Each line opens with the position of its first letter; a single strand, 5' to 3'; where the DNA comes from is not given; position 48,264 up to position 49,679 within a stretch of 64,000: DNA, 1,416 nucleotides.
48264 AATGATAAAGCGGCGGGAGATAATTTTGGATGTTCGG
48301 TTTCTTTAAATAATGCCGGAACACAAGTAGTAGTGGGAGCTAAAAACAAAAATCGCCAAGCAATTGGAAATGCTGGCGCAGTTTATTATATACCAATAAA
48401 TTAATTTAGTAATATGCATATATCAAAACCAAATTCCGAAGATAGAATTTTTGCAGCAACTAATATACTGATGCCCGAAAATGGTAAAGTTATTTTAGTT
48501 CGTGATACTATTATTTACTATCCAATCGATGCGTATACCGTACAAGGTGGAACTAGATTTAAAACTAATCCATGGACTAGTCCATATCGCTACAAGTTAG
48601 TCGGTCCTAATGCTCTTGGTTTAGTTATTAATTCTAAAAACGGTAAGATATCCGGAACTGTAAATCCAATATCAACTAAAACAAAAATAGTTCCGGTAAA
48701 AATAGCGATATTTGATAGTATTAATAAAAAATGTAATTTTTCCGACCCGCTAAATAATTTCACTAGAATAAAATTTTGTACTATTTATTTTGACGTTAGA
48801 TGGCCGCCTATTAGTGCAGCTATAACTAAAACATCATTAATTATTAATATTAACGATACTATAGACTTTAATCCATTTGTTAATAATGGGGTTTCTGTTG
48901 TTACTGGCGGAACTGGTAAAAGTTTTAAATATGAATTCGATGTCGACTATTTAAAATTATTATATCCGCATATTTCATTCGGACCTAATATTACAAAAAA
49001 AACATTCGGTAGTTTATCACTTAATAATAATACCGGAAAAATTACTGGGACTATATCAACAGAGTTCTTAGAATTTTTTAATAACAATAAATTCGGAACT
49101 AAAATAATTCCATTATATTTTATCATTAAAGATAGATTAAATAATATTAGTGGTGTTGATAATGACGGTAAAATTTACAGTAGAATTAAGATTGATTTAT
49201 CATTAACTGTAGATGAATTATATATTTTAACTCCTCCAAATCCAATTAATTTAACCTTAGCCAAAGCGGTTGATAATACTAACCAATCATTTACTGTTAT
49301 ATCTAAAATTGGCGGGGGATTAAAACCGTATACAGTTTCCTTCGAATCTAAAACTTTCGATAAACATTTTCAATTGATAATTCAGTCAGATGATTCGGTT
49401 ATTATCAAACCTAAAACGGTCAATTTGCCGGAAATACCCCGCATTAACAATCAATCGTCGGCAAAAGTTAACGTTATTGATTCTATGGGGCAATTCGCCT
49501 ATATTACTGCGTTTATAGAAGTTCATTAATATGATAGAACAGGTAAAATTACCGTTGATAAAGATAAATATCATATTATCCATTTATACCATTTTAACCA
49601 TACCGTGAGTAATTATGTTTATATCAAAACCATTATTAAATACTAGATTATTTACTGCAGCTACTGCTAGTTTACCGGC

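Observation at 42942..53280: Three-gene paralog family sharing an Ig/cadherin-like N-module; one member adds PA14 and an FG-GAP beta-propeller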

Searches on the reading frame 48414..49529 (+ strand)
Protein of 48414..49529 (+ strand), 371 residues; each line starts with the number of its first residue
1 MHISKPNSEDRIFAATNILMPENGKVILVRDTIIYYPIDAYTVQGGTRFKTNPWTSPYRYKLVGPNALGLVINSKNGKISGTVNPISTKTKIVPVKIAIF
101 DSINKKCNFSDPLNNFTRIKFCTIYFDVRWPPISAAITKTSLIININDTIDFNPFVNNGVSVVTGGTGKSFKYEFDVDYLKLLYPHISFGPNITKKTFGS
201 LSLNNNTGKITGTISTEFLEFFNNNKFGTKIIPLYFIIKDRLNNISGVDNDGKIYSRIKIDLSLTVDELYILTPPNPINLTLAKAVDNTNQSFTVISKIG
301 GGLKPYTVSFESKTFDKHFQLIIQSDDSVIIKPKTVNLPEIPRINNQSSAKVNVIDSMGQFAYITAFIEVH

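Call 5: search_protein_families(library=pfam, proteins=[window:48414-49529:+], max_evalue=1)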
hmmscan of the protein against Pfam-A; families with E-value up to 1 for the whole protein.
window:48414-49529:+ (371 aa): 1 family
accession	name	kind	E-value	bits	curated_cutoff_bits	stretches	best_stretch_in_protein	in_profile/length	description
PF05345.18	He_PIG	-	0.00088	20.1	24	1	49-104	29-84/96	Putative Ig domain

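Call 11: search_protein_families(library=phrogs, proteins=[window:48414-49529:+], max_evalue=0.001)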
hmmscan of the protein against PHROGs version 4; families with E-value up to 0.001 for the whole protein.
window:48414-49529:+ (371 aa): 0 families

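Call 16: search_dna_similar(query=window:48414-49529:+, collection=phages, mode=protein, max_rows=20, max_evalue=0.01)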
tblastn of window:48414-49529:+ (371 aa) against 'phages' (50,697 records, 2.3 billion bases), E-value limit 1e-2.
No match.

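Call 17: find_homologous_proteins(query=window:48414-49529:+)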
Query window:48414-49529:+ (371 aa): 2 proteins with E <= 0.001 among 2318 candidates.
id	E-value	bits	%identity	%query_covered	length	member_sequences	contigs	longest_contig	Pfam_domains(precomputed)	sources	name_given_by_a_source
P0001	5.4e-225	764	94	100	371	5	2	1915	PF05345.19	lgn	-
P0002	2.6e-128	446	59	100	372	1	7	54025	-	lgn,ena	-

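Call 18: find_encoding_contigs(protein=P0002, flank=10000, max_places=6)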
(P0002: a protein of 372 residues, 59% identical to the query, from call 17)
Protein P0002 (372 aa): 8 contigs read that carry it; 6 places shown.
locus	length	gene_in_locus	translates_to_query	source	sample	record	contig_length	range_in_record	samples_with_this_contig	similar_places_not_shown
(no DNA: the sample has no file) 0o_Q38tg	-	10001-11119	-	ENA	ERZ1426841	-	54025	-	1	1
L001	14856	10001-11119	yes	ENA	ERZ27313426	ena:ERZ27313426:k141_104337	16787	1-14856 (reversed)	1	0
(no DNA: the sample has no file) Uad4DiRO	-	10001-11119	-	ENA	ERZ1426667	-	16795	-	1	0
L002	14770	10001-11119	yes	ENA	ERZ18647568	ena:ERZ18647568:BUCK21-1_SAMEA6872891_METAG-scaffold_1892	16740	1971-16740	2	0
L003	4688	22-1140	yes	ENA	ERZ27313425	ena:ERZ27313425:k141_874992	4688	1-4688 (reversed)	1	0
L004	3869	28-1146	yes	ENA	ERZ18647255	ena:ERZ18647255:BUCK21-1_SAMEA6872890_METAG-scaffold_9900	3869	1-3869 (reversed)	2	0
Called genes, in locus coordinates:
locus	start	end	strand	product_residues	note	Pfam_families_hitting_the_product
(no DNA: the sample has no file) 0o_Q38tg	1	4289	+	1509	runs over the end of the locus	-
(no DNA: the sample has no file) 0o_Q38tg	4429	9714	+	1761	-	-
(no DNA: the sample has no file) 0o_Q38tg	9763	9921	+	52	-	-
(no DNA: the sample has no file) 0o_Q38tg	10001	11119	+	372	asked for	-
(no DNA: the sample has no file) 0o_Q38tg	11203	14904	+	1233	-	-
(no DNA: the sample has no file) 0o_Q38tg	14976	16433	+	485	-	-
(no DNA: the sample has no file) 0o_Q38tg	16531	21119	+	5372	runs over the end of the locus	?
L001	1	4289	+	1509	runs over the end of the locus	-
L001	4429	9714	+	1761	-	-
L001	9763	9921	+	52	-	-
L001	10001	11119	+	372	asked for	-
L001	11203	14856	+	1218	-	?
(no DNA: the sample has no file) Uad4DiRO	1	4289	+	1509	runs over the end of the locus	-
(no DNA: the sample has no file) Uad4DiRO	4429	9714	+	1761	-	-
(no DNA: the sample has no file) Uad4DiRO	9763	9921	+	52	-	-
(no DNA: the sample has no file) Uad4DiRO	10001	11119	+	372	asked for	-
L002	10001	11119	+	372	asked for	-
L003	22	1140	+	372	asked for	-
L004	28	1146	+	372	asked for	-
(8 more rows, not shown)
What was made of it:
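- Its length and position are conserved in the sister phage (calls 17, 18).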

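Call 19: find_encoding_contigs(protein=window:48414-49529:+, flank=10000, max_places=4)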
Protein window:48414-49529:+ (371 aa): 15 contigs read that carry it; 4 places shown.
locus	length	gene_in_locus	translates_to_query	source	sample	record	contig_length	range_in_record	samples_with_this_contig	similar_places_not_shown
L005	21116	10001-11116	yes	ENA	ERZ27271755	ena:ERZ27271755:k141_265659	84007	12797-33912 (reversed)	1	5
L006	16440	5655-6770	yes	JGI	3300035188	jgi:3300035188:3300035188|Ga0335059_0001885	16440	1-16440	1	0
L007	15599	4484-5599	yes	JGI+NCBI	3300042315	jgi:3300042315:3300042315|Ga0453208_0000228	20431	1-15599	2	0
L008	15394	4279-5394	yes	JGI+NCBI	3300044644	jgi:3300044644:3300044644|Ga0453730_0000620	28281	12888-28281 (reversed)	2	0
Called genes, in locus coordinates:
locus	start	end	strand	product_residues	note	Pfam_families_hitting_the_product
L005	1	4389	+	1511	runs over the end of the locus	-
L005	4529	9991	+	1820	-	-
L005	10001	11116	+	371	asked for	-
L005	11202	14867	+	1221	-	-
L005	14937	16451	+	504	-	-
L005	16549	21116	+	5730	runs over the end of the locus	PF26696:PTL_trimer (weak), PF12789:PTR (faint)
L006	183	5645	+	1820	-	-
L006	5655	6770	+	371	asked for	-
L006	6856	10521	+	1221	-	-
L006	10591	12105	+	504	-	-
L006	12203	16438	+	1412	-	?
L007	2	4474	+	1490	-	?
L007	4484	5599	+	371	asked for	-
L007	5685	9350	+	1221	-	-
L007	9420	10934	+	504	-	-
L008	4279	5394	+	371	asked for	-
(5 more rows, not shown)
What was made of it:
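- Tried and rejected: The stretch is one giant ORF that runs off the window (call 19).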

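Call 29: search_protein_representatives(alignment_id=A2)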
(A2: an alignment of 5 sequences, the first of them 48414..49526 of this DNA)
Query: 5 sequences, 373 profile positions. Proteins with E-value up to 0.001 (for the whole library): 53; up to 1e-10: 11; up to 1e-30: 3. The best 53 are listed.
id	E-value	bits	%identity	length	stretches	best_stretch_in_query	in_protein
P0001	6.8e-194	660.5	-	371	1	1-373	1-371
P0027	3.9e-150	516.5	-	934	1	1-373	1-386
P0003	7.2e-120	416.9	-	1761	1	1-373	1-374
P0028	2.5e-24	102.5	-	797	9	54-82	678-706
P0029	5.5e-20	88.2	-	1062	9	54-86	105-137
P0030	6.4e-19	84.7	-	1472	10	51-88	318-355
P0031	2.7e-16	76.1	-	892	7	54-88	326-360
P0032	5.3e-15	71.8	-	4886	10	52-110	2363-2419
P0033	9.0e-15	71.1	-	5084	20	277-343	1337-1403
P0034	6.1e-13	65.0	-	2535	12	273-330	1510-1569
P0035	3.2e-11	59.4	-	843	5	289-358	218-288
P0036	2.9e-10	56.2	-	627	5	53-84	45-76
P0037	1.0e-09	54.4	-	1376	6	54-102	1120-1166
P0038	1.5e-09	53.9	-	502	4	54-89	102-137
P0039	4.7e-09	52.3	-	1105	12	277-348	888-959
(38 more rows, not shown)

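Call 31: search_protein_families(library=pfam, proteins=[P0028, P0029, P0027], max_evalue=0.01)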
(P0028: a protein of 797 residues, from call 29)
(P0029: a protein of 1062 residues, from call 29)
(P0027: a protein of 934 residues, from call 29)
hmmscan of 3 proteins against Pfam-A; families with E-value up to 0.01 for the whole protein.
P0028 (797 aa): 9 families
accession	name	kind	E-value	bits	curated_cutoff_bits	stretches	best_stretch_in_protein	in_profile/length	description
PF05345.18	He_PIG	-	1e-91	302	24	9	659-732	10-93/96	Putative Ig domain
PF24908.1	Ig_SIBA-E_2nd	-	3.1e-24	85.8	27.8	0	683-719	36-72/117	Integrin beta-like protein A-E, second Ig-like domain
PF13573.12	SprB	-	4.9e-24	84.1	28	2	1-14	19-32/37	SprB repeat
PF17963.7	Big_9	-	2.5e-16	60.8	23.6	0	173-223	31-84/89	Bacterial Ig domain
PF22352.2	K319L-like_PKD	-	3.4e-10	40.2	27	0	365-391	52-78/84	K319L-like, PKD domain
PF10262.15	Rdx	-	1.5e-07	32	22.6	0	697-720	28-51/74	Rdx family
PF12471.13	GTP_CH_N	-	4.2e-06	27.1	25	0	225-257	117-149/193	GTP cyclohydrolase N terminal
PF06832.18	BiPBP_C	-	1.1e-05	25.7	26.8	0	199-222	64-87/90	Penicillin-Binding Protein C-terminus Family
PF00630.25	Filamin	-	6.3e-05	24.2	26.9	0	290-326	22-62/93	Filamin/ABP280 repeat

P0029 (1062 aa): 8 families
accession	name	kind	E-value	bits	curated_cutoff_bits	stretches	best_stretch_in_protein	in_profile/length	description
PF05345.18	He_PIG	-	7.3e-88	289.6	24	9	511-585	10-95/96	Putative Ig domain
PF20597.4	pAdhesive_15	-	2.7e-36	126.2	23.8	1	765-1047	2-254/254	Putative Ice-binding-like adhesive domain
PF24908.1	Ig_SIBA-E_2nd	-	1.5e-23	83.6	27.8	0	192-244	33-87/117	Integrin beta-like protein A-E, second Ig-like domain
PF01190.23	Pollen_Ole_e_1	-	4.3e-17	62.7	23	0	470-515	47-94/99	Pollen protein Ole e 1 like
PF20164.4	GspA_SrpA_N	-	2.8e-16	60.4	27.4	0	695-755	54-111/117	GspA/SrpA SigLec-like domain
PF13573.12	SprB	-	5.5e-15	55.2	28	0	355-367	19-31/37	SprB repeat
PF22352.2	K319L-like_PKD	-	3.6e-07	30.5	27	0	212-245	51-84/84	K319L-like, PKD domain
PF17963.7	Big_9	-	0.0024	19.1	23.6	0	193-244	34-89/89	Bacterial Ig domain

P0027 (934 aa): 0 families
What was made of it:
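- On He_PIG / cadherin-like Ig (Pfam PF05345): The N-module profile hits proteins with 9 He_PIG repeats (P0028 2.5e-24, P0029 5.5e-20; calls 29, 31).
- The module profile hits He_PIG repeat proteins (calls 29, 31).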

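Call 49: predict_structure(alignment_id=A4)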
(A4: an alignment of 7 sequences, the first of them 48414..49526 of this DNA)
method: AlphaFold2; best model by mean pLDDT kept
length: 371 residues; sequences in the alignment: 7
mean_pLDDT: 78.9   pTM: 0.66
mean pLDDT of the five models: 78.9, 77.9, 77.6, 77.3, 74.4
residues with pLDDT >= 90: 97; 70-90: 196; 50-70: 32; < 50: 46
segments of 3 or more residues with pLDDT < 50: 1-17, 40-54, 104-117
pLDDT, mean of each block of 10 residues (from residue 1): 41 48 75 74 44 56 82 83 89 83 45 49 84 85 83 89 87 94 90 93 94 85 77 93 85 83 89 76 80 90 89 86 92 85 71 88 85 80
secondary structure, 60 per line:
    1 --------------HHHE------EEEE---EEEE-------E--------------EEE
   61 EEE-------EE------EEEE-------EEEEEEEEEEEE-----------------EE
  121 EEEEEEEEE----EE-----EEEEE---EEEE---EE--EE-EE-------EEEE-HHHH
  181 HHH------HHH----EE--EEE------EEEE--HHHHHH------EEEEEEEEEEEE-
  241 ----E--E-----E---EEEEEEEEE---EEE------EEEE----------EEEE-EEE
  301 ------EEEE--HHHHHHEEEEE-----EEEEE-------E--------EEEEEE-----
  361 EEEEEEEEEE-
elements in order: E25-28 E32-35 E58-63 E79-82 E90-101 E119-129 E141-145 E149-152 E172-175 H177-183 E201-203 E210-213 H216-221 E228-239 E258-266 E270-272 E279-282 E293-296 E298-300 E307-310 H313-318 E319-323 E329-333 E350-355 E361-370
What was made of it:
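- AF2 of B gives three beta-sandwich domains (pLDDT 78.9; call 49). The equivalent residues 1-17 are disordered in the model of B (call 49).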

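Call 53: fold_search(model_id=the predicted structure, library=pdb)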
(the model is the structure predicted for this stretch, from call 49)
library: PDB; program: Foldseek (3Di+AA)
matches with E <= 10: 1575; with E <= 0.001: 460
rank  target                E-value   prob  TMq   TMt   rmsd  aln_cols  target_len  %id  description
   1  5iry_A                6.2e-11  1.00  0.23  0.17  15.5       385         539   14  Crystal structure of human Desmocollin-1 ectodomain (released 2016-06-22)
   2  3ubg_A                1.0e-10  1.00  0.22  0.26  25.3       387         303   10  Crystal structure of Drosophila N-cadherin EC1-3, II (released 2011-12-21)
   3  7a7d_a                1.9e-10  1.00  0.27  0.22  11.5       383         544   12  Cadherin fit into cryo-ET map (released 2020-12-23)
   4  6bxu_B                2.0e-10  1.00  0.29  0.33  13.1       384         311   13  Crystal Structure of Mouse Protocadherin-15 EC5-7 I582T (released 2018-12-26)
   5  6bxu_A                2.6e-10  1.00  0.30  0.33  13.4       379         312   14  Crystal Structure of Mouse Protocadherin-15 EC5-7 I582T (released 2018-12-26)
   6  3ubg_B                3.2e-10  1.00  0.23  0.27  25.3       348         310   11  Crystal structure of Drosophila N-cadherin EC1-3, II (released 2011-12-21)
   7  5erp_B                4.5e-10  1.00  0.23  0.20  15.9       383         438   12  Crystal structure of human Desmocollin-2 ectodomain fragment EC2-5 (released 2016-06-15)
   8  5erp_A                7.7e-10  1.00  0.22  0.20  16.5       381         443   12  Crystal structure of human Desmocollin-2 ectodomain fragment EC2-5 (released 2016-06-15)
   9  5uz8                  9.6e-10  1.00  0.23  0.26  11.4       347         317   12  Crystal Structure of Mouse Cadherin-23 EC22-24 (released 2018-02-28)
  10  5szl_D                1.3e-09  1.00  0.22  0.20  14.3       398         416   12  Protocadherin gamma A1 extracellular cadherin domains 1-4 (released 2016-10-19)
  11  6eet_A                1.5e-09  1.00  0.22  0.19  15.8       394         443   10  Crystal structure of mouse Protocadherin-15 EC9-MAD12 (released 2019-08-21)
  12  3ubh                  1.9e-09  1.00  0.22  0.21  24.6       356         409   10  Crystal structure of Drosophila N-cadherin EC1-4 (released 2011-12-21)
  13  5szl_C                1.9e-09  1.00  0.23  0.22  13.7       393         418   12  Protocadherin gamma A1 extracellular cadherin domains 1-4 (released 2016-10-19)
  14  6zr7_AAA              2.0e-09  1.00  0.25  0.30  12.2       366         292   12  X-ray structure of human Dscam Ig7-Ig9 (released 2020-12-30)
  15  5dzw                  2.6e-09  1.00  0.25  0.23  13.2       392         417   12  Protocadherin alpha 4 extracellular cadherin domains 1-4 (released 2016-05-04)
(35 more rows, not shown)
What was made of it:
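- On He_PIG / cadherin-like Ig (Pfam PF05345): The AF2 model matches cadherin EC tandems at E 6e-11 (calls 49, 53).
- Checked: A reciprocal profile search and the fold support it (calls 29, 31, 53).
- The best PDB matches are cadherin ectodomains (E 6e-11; call 53).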

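Call 61: fold_search(model_id=the predicted structure, library=viral)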
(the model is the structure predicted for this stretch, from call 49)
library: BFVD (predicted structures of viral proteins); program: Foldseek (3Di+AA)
matches with E <= 10: 936; with E <= 0.001: 210
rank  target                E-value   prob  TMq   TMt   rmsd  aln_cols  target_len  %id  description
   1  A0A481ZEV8            2.1e-12  1.00  0.41  0.18   8.7       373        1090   13  Putative Ig domain protein [Pithovirus LCPAC404]
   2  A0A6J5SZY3            8.4e-12  1.00  0.30  0.12  11.7       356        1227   15  Ig [uncultured Caudovirales phage]
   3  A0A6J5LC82            1.1e-11  1.00  0.36  0.16   9.6       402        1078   10  Ig [uncultured Caudovirales phage]
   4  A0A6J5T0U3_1          1.2e-11  1.00  0.41  0.20   7.6       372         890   13  Ig [uncultured Caudovirales phage]
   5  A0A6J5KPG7            3.9e-11  1.00  0.30  0.16  19.8       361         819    9  Ig [uncultured Caudovirales phage]
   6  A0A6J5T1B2            9.9e-11  1.00  0.28  0.14  19.8       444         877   14  Uncharacterized protein [uncultured Caudovirales phage]
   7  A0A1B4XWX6            7.2e-10  1.00  0.28  0.13  14.2       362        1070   12  Tail collar domain [Tenacibaculum phage pT24]
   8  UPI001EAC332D         7.2e-10  1.00  0.24  0.09  15.7       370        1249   13  (no name look-up for this kind of identifier)
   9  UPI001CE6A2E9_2       2.0e-09  1.00  0.23  0.09  33.0       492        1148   13  (no name look-up for this kind of identifier)
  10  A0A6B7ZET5            5.2e-09  1.00  0.21  0.14  18.4       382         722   12  Uncharacterized protein [Klebsiella phage N1M2]
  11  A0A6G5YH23            7.6e-09  1.00  0.32  0.27   8.7       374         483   13  (no name in the UniProt tables at hand)
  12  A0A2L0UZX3            8.5e-09  1.00  0.20  0.08  29.0       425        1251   11  Extracellular serine proteinase [Agrobacterium phage Atu_ph07]
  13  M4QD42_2              9.5e-09  1.00  0.36  0.18  10.1       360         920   13  Immunoglobulin domain-containing protein [Prochlorococcus phage MED4-213]
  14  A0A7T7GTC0            1.0e-08  1.00  0.31  0.20   9.6       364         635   12  (no name in the UniProt tables at hand)
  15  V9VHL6                1.1e-08  1.00  0.20  0.22  15.5       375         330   10  BIG2 domain-containing protein [Achromobacter phage JWAlpha]
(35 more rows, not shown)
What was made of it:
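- They occur in capsid, tail and non-virion proteins alike (call 61).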

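Call 66: search_protein_families(library=ncbifam, proteins=[window:48414-49529:+], max_evalue=0.01)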
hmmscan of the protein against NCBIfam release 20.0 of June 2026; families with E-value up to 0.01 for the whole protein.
window:48414-49529:+ (371 aa): 0 families

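Call 73: find_encoding_contigs(protein=P0001, flank=3000, max_places=3)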
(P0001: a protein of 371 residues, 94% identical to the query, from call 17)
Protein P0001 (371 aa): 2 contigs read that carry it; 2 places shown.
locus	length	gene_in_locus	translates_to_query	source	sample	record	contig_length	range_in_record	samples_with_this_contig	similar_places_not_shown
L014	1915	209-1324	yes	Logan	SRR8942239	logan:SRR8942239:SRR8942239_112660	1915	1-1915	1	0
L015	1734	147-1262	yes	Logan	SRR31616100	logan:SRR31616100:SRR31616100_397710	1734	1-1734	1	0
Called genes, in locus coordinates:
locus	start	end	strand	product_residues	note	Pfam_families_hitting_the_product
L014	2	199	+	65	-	?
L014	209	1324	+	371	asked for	PF05345:He_PIG (faint)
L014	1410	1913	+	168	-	?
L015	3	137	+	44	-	?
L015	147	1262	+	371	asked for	PF05345:He_PIG (faint)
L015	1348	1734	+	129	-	?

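Call 81: find_related_loci(query=A2, collection=viral_contigs, flank=10000)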
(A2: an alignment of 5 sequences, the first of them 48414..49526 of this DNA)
Query A2 (371 aa) in viral_contigs; peptide patterns used: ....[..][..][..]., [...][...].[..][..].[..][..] (x = any residue, [..] = any of these).
303 stretches matched a pattern, but none encodes a relative of the query by tblastn (E <= 1e-3).
